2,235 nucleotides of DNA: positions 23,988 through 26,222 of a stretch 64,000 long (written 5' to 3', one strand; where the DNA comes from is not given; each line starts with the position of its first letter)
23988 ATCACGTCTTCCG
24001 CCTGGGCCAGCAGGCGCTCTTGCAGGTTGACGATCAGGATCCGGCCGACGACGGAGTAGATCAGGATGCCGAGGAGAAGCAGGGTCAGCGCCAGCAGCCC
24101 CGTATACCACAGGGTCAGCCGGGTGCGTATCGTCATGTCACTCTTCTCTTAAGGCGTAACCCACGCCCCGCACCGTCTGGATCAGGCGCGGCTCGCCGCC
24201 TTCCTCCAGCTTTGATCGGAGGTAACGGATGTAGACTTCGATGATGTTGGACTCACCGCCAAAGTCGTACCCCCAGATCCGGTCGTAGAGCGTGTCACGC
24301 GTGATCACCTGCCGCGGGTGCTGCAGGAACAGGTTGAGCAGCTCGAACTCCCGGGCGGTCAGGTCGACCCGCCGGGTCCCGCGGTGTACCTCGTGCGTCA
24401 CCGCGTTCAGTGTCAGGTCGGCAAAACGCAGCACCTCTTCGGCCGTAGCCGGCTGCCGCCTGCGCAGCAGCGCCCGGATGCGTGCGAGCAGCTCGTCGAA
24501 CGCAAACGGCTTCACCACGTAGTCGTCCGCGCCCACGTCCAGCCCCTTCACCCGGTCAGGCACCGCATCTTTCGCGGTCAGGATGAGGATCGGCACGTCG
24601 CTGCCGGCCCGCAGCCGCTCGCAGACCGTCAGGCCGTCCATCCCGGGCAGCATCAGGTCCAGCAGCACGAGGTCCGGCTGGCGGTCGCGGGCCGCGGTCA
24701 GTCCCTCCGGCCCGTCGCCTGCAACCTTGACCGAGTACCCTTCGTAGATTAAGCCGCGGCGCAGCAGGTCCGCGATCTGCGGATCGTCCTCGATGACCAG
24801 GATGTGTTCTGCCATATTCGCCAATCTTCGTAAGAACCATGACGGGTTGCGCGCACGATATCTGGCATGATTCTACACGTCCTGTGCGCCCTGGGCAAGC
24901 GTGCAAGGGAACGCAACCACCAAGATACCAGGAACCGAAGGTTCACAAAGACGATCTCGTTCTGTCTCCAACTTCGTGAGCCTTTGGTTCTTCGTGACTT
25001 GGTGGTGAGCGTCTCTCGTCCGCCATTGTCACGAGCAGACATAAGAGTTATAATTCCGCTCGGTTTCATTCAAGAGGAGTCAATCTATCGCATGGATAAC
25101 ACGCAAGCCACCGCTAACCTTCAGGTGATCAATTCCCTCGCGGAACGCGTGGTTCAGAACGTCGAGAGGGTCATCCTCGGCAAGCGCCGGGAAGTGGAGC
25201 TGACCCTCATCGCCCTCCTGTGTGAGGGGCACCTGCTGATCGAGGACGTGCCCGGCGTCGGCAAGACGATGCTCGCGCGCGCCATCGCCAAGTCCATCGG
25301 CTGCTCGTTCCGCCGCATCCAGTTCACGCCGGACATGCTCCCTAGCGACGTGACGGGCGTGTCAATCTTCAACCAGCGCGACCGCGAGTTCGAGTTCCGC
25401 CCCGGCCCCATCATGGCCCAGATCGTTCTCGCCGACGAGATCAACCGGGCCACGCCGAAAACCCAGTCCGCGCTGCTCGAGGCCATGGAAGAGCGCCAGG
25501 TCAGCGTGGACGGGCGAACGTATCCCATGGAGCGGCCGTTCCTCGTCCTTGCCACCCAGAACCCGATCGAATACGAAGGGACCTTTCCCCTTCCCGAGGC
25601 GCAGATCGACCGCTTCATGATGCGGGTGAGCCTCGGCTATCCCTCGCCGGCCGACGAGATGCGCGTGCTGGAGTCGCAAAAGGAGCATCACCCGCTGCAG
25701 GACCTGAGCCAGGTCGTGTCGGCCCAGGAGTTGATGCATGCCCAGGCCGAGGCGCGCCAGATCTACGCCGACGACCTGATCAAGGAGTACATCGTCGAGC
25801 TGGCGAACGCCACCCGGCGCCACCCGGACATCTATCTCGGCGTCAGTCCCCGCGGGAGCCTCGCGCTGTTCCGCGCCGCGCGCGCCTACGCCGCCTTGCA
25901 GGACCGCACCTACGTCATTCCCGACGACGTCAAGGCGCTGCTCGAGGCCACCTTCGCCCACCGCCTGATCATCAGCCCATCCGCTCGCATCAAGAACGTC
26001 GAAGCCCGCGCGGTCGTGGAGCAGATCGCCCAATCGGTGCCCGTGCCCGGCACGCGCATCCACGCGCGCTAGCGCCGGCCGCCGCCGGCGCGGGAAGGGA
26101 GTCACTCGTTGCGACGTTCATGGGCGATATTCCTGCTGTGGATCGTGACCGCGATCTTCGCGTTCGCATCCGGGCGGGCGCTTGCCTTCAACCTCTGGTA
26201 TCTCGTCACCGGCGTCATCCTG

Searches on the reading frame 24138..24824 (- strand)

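Call 67: search_protein_families(library=pfam, proteins=[window:24138-24824:-], max_evalue=0.001)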
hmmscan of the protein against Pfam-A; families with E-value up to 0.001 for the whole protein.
window:24138-24824:- (228 aa): 2 families
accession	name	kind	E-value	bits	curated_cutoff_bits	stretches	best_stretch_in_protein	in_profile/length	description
PF00072.30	Response_reg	-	1.9e-31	108.9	30.2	1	8-117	1-111/111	Response regulator receiver domain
PF00486.34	Trans_reg_C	-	1.8e-28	98.8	26.2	1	151-225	2-77/77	Transcriptional regulatory protein, C terminal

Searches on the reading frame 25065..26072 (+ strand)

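Call 67: search_protein_families(library=pfam, proteins=[window:25065-26072:+], max_evalue=0.001)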
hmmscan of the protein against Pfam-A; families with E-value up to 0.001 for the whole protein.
window:25065-26072:+ (335 aa): 8 families
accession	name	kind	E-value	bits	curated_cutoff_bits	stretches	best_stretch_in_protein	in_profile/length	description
PF07726.17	AAA_3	-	2.5e-66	221.9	27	1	56-186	1-131/131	ATPase family associated with various cellular activities (AAA)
PF17863.7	AAA_lid_2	-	1.7e-24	85.8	22.7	1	249-321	2-74/74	AAA lid domain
PF07728.20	AAA_5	-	9e-17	61.8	22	1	62-184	7-139/139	AAA domain (dynein-related subfamily)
PF20030.5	bpMoxR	-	9.9e-09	35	27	1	28-206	5-182/205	MoxR domain in the MoxR-vWA-beta-propeller ternary systems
PF00004.35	AAA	-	1.6e-08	35.5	21.2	1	62-167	6-111/131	ATPase family associated with various cellular activities (AAA)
PF05496.18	RuvB_N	-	6.3e-05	23.2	27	1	55-148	34-115/159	Holliday junction DNA helicase RuvB P-loop domain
PF00493.29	MCM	-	0.00022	20.9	23.3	1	54-168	57-174/224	MCM P-loop domain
PF07724.20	AAA_2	-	0.0004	20.9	27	0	56-147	5-105/166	AAA domain (Cdc48 subfamily)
